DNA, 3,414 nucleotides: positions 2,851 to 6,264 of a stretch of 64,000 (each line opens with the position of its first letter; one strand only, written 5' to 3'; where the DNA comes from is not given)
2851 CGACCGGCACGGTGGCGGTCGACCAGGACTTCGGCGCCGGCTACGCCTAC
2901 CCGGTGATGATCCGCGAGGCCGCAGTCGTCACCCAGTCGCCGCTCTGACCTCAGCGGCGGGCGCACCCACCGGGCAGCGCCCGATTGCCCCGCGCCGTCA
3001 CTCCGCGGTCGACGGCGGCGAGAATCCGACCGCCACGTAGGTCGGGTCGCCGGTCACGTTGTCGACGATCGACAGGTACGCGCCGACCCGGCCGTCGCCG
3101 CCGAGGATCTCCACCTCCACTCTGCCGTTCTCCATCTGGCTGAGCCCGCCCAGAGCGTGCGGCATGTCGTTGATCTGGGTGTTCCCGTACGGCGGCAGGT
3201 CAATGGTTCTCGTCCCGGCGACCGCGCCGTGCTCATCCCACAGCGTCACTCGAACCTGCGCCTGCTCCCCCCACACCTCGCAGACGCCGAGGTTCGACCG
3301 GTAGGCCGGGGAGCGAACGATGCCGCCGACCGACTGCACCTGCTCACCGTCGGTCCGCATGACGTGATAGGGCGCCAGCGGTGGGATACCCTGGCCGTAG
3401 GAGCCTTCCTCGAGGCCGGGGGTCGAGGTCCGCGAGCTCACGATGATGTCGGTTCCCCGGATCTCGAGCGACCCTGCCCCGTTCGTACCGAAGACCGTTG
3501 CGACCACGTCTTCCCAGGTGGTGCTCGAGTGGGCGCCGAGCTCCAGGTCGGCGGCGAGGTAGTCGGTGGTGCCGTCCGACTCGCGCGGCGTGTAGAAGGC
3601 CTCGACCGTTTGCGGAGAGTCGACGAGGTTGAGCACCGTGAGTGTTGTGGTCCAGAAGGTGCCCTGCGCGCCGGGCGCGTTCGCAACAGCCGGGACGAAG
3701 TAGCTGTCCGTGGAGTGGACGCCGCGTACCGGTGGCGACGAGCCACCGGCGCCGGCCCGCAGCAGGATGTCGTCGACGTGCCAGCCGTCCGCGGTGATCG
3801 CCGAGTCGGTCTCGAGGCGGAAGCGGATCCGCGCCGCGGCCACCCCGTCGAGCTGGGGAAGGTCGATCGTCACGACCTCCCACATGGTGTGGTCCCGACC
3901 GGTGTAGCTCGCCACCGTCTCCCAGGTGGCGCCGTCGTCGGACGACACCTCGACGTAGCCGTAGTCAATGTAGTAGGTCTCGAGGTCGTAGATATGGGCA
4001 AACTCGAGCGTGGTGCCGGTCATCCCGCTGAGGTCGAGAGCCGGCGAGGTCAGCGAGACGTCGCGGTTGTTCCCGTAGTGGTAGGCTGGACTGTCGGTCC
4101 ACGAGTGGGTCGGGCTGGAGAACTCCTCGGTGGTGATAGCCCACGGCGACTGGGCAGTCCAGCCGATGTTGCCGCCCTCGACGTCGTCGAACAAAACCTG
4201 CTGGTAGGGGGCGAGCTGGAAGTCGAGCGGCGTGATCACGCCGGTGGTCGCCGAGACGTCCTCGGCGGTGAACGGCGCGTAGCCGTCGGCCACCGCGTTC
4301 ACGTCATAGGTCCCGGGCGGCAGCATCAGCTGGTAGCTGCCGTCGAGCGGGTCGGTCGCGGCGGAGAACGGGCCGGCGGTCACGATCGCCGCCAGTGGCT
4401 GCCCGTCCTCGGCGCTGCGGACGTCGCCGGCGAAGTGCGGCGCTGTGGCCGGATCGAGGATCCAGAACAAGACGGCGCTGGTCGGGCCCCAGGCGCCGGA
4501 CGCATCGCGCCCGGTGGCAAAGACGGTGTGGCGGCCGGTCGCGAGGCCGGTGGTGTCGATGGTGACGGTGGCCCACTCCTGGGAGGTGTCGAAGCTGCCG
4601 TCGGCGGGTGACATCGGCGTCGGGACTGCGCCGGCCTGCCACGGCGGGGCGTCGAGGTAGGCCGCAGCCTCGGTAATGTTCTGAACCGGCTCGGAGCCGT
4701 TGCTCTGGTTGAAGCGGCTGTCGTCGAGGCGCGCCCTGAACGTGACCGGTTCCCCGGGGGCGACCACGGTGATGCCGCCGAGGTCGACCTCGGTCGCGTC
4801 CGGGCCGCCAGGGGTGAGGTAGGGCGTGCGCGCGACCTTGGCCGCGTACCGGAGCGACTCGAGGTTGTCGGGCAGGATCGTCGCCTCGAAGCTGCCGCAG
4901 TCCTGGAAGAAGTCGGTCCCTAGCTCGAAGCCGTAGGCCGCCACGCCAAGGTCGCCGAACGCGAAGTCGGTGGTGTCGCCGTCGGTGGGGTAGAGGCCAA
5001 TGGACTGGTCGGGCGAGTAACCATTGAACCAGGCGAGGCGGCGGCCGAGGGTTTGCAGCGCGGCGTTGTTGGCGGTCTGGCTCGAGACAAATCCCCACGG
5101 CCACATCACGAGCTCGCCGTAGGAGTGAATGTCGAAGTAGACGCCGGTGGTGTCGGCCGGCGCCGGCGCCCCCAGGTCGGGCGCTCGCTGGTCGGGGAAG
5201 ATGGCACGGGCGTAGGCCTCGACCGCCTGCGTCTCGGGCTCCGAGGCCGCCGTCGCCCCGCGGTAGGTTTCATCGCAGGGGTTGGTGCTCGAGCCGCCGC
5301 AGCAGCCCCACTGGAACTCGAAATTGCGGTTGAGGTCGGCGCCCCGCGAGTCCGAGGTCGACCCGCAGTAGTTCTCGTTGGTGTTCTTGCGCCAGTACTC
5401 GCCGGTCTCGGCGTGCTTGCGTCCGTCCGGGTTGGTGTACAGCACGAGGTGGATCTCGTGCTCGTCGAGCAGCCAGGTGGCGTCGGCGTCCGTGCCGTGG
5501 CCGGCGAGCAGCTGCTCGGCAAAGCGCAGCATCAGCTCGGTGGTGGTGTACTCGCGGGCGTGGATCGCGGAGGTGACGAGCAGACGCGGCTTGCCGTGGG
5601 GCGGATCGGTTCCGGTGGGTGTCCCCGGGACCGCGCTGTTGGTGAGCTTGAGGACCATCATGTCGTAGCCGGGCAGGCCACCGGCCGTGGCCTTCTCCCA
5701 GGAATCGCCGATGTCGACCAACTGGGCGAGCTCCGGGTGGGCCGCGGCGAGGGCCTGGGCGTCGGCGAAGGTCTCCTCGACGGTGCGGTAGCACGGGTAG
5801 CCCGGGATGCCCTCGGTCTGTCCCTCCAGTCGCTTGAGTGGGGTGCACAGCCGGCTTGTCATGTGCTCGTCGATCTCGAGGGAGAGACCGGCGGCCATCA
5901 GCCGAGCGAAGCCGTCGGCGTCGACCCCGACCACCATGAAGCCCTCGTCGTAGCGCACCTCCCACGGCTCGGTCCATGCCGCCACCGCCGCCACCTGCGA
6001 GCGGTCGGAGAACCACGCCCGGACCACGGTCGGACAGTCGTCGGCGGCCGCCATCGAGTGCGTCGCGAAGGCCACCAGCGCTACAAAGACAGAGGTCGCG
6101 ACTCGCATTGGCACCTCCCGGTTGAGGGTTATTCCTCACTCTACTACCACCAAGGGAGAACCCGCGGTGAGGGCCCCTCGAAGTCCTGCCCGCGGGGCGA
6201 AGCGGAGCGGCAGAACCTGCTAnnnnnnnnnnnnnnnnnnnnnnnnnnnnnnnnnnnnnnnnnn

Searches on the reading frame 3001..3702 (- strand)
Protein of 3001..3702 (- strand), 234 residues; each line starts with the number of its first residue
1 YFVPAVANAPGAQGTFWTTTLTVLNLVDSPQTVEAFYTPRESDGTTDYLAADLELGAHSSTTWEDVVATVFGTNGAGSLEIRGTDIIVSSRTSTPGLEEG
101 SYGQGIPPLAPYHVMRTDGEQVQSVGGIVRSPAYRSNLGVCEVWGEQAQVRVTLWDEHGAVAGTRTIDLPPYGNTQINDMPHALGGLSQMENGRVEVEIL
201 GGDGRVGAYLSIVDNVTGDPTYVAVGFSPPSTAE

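Call 8: search_protein_families(library=pfam, proteins=[window:3001-3702:-], max_evalue=10)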
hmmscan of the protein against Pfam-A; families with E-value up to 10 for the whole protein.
window:3001-3702:- (234 aa): 1 family
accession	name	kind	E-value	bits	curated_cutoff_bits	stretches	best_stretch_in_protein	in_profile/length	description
PF18986.5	DUF5719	-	0.0087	15.6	26.2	2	147-214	77-140/319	Family of unknown function (DUF5719)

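Call 9: search_protein_families(library=ncbifam, proteins=[window:3001-3702:-], max_evalue=10)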
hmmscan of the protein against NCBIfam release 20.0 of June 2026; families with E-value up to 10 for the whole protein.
window:3001-3702:- (234 aa): 1 family
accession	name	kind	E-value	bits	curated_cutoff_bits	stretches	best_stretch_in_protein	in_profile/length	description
NF010001.0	PRK13474.1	subfamily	0.15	11.4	154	1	118-159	128-168/178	cytochrome b6-f complex iron-sulfur subunit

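Call 81: find_homologous_proteins(query=window:3001-3702:-, max_evalue=0.001)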
Query window:3001-3702:- (234 aa): 14 proteins with E <= 0.001 among 604 candidates.
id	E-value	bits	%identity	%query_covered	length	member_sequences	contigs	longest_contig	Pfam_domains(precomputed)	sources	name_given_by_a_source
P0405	1.7e-130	452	91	95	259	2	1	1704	-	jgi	jgi:hypothetical protein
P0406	9.6e-96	338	66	100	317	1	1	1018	-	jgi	jgi:hypothetical protein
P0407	5.8e-70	254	62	96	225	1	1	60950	-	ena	-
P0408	1.4e-67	246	49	99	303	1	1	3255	-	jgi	jgi:hypothetical protein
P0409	8.2e-57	211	50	85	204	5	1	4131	-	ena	-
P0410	3.0e-47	180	46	79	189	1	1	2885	-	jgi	jgi:hypothetical protein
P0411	3.7e-45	173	48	73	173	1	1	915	-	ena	-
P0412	1.1e-42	165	51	65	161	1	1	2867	-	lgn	-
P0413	2.5e-35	140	46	62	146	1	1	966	-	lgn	-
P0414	1.5e-31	128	53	49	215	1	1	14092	-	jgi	-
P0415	3.3e-21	94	44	40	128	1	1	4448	-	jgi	-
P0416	3.8e-16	78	34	95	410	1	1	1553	-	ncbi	-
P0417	1.8e-13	69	35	66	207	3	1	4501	-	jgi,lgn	-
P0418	3.9e-4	38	26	95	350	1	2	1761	-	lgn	-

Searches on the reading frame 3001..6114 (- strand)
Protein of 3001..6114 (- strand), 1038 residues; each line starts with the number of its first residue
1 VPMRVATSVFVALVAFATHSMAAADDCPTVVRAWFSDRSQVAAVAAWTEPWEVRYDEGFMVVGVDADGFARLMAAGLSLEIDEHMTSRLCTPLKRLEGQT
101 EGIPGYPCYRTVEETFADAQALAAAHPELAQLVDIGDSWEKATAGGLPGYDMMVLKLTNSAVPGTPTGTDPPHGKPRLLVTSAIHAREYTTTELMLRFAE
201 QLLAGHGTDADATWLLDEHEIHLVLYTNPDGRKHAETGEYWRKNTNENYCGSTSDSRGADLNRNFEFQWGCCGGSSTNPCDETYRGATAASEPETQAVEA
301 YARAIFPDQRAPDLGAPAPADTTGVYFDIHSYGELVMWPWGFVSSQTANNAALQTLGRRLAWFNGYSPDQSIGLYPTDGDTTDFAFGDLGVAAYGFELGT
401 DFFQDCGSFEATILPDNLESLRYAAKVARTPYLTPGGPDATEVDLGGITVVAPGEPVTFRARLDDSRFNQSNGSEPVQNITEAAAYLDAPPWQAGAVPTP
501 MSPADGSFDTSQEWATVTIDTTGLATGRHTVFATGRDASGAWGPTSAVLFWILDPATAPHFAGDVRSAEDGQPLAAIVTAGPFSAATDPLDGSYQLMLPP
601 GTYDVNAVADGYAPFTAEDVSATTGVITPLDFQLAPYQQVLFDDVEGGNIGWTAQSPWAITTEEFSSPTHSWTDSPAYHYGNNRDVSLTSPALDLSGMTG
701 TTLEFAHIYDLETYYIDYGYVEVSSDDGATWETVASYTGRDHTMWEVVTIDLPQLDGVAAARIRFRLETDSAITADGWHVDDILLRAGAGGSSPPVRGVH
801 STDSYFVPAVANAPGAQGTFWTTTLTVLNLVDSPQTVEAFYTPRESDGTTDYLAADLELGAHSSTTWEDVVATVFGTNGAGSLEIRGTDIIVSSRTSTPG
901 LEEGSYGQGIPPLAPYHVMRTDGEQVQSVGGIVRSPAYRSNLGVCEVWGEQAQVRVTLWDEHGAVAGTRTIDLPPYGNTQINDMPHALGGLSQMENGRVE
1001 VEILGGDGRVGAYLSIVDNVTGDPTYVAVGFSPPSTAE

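Call 42: search_protein_families(library=pfam, proteins=[window:3001-6114:-], max_evalue=0.01)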
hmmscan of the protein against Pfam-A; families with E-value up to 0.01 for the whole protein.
window:3001-6114:- (1038 aa): 4 families
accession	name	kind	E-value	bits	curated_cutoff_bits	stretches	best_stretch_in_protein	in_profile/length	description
PF00246.29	Peptidase_M14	-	2.2e-49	169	21.6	1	119-401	5-264/286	Zinc carboxypeptidase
PF13620.12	CarboxypepD_reg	-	2.4e-08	34.6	32.3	1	563-634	4-81/82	Carboxypeptidase regulatory-like domain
PF21471.3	Reelin_subrepeat-B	-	3e-07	30.7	27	1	721-785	62-126/127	Reelin subrepeat B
PF20773.4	InhA-like_MAM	-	1.8e-05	24.8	26.9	1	681-786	46-163/191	Immune inhibitor A-like, MAM domain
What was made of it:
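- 3001..3702 (-): Copy 3, the C-terminal domain of a 1,038-aa secreted M14 carboxypeptidase (gene 2998-6114). It is the most degenerate copy, with T instead of D21 and T instead of N96. Pfam on the whole protein gives Peptidase_M14 at 119-401, CarboxypepD_reg at 563-634 and a MAM/Reelin-like region at 681-786 (call 42).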
